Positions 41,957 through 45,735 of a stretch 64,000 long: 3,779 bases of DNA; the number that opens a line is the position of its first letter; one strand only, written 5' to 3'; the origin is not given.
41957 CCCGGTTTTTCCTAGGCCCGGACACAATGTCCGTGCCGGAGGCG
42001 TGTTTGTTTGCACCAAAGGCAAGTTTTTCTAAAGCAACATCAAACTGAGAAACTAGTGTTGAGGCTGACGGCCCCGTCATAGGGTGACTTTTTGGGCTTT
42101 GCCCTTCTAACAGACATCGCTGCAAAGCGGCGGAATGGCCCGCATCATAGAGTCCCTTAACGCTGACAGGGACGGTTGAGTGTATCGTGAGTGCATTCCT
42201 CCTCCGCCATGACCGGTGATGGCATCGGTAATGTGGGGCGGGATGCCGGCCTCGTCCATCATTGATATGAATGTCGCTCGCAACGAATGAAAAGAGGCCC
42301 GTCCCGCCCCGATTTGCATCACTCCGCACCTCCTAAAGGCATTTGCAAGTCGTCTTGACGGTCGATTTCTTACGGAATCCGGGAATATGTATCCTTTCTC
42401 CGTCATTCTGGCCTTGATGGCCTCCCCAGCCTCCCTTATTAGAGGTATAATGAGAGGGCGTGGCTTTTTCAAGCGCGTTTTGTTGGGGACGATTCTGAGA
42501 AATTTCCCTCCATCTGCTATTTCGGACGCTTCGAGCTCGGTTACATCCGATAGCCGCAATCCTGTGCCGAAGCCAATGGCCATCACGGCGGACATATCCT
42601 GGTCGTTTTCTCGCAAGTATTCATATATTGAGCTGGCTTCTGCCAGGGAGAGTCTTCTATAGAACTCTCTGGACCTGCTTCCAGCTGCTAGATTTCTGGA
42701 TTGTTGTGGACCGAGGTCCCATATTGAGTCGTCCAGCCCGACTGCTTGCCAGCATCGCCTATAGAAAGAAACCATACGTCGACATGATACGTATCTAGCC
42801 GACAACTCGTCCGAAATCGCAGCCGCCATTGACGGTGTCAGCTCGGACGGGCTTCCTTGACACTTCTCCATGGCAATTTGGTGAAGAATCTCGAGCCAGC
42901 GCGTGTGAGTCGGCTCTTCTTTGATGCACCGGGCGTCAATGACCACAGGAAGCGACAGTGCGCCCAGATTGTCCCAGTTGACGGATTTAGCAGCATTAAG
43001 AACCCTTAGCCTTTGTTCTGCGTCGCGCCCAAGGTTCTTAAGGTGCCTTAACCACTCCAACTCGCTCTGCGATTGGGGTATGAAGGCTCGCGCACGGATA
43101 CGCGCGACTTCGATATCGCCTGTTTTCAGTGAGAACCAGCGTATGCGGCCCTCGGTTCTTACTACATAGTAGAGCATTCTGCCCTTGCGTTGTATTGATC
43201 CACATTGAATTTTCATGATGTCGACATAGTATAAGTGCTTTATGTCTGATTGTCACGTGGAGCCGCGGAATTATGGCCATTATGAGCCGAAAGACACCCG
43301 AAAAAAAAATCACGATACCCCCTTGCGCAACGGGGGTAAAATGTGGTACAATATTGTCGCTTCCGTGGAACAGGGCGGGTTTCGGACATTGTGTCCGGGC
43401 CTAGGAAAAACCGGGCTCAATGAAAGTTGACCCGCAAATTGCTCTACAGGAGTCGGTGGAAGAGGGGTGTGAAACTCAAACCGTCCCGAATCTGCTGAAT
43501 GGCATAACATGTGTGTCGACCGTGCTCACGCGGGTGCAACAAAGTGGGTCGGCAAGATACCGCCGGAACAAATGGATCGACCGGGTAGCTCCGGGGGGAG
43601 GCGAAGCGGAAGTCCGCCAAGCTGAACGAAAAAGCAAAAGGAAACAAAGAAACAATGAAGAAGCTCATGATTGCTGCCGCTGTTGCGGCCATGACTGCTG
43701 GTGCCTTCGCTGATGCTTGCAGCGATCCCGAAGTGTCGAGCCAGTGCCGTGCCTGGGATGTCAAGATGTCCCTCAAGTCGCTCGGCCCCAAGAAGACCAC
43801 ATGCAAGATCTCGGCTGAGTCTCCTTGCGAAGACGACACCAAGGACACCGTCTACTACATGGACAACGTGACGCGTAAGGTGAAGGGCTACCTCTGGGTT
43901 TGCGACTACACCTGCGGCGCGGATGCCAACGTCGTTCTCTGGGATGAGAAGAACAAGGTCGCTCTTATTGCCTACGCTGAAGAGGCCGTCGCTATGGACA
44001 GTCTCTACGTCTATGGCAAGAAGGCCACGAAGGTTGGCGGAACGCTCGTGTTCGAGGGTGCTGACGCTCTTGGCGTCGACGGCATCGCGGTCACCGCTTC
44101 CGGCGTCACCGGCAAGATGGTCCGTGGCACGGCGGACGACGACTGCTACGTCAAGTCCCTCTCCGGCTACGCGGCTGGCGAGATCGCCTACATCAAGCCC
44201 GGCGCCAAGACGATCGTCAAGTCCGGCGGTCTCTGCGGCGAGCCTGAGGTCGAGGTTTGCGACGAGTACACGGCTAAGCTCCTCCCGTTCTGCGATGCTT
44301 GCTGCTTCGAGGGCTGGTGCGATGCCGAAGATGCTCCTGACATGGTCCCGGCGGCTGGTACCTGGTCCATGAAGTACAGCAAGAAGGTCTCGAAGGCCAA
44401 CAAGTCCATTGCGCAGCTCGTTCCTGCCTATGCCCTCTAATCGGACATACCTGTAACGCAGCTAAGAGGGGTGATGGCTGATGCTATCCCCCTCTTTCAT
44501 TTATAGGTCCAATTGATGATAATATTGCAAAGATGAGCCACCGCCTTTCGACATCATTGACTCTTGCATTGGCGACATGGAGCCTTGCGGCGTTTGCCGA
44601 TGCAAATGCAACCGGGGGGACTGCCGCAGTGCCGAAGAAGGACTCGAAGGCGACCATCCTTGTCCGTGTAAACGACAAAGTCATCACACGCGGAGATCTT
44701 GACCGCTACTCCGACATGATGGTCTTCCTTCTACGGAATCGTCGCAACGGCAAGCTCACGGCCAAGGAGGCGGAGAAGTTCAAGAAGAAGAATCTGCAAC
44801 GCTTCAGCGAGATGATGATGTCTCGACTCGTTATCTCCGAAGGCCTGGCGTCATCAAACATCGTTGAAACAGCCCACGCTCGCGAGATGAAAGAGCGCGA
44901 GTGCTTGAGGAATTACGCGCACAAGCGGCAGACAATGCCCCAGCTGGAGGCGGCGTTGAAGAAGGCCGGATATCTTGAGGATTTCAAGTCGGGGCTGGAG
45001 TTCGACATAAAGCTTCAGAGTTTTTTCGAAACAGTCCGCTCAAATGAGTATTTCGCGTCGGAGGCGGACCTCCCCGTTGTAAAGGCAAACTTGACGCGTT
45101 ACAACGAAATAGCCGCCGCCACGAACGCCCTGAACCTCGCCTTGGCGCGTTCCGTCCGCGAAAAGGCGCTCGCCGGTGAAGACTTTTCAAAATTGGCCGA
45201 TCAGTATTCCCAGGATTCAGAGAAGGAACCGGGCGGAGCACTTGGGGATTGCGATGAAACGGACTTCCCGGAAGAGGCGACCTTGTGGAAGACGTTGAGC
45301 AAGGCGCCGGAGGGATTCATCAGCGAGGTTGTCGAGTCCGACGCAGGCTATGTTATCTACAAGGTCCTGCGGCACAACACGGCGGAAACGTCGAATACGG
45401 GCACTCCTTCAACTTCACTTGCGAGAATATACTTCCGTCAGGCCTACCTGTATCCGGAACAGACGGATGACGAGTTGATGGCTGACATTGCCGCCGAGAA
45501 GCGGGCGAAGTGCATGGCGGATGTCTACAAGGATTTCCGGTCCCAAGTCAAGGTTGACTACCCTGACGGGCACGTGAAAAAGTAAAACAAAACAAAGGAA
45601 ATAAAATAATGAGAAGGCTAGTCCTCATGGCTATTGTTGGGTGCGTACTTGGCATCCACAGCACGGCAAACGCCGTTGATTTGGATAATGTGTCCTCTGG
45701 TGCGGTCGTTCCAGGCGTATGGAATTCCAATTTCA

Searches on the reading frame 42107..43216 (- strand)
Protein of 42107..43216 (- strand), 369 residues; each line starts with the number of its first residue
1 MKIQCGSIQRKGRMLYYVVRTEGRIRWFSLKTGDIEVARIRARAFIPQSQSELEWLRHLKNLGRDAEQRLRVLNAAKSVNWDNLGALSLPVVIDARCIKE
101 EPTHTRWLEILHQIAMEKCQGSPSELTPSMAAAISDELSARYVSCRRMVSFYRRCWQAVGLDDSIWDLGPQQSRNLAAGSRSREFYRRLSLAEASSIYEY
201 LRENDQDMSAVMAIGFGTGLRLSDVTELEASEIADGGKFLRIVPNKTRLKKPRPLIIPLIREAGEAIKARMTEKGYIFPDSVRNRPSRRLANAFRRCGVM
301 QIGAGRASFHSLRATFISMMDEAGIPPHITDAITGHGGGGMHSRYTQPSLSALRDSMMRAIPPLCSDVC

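Call 86: search_protein_families(library=pfam, proteins=[window:42107-43216:-], max_evalue=0.001)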
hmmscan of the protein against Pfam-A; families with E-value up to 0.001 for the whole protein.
window:42107-43216:- (369 aa): 1 family
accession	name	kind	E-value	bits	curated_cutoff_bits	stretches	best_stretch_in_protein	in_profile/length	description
PF00589.27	Phage_integrase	-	9.3e-16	58.5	27.1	1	188-348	2-168/172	Phage integrase family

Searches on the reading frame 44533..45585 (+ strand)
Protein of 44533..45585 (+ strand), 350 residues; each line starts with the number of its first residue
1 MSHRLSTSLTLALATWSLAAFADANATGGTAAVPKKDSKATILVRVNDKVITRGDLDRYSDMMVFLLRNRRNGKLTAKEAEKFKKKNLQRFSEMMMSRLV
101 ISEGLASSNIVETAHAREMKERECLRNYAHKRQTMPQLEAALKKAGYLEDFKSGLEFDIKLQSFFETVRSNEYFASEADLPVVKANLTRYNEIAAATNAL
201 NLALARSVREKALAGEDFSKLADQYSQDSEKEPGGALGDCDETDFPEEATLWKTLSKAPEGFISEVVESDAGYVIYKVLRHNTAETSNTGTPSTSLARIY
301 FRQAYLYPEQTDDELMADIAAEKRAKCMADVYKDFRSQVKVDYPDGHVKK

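Call 86: search_protein_families(library=pfam, proteins=[window:44533-45585:+], max_evalue=0.001)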
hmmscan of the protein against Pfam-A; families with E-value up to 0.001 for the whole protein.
window:44533-45585:+ (350 aa): 3 families
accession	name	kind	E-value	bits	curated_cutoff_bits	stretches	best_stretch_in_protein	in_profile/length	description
PF00639.27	Rotamase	-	8.4e-11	43.2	21.7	1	202-278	19-95/97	PPIC-type PPIASE domain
PF13616.12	Rotamase_3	-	1.7e-10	41.9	22.5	1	189-279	24-113/116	PPIC-type PPIASE domain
PF13145.12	Rotamase_2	-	0.00073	20.8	27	1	209-280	39-107/121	PPIC-type PPIASE domain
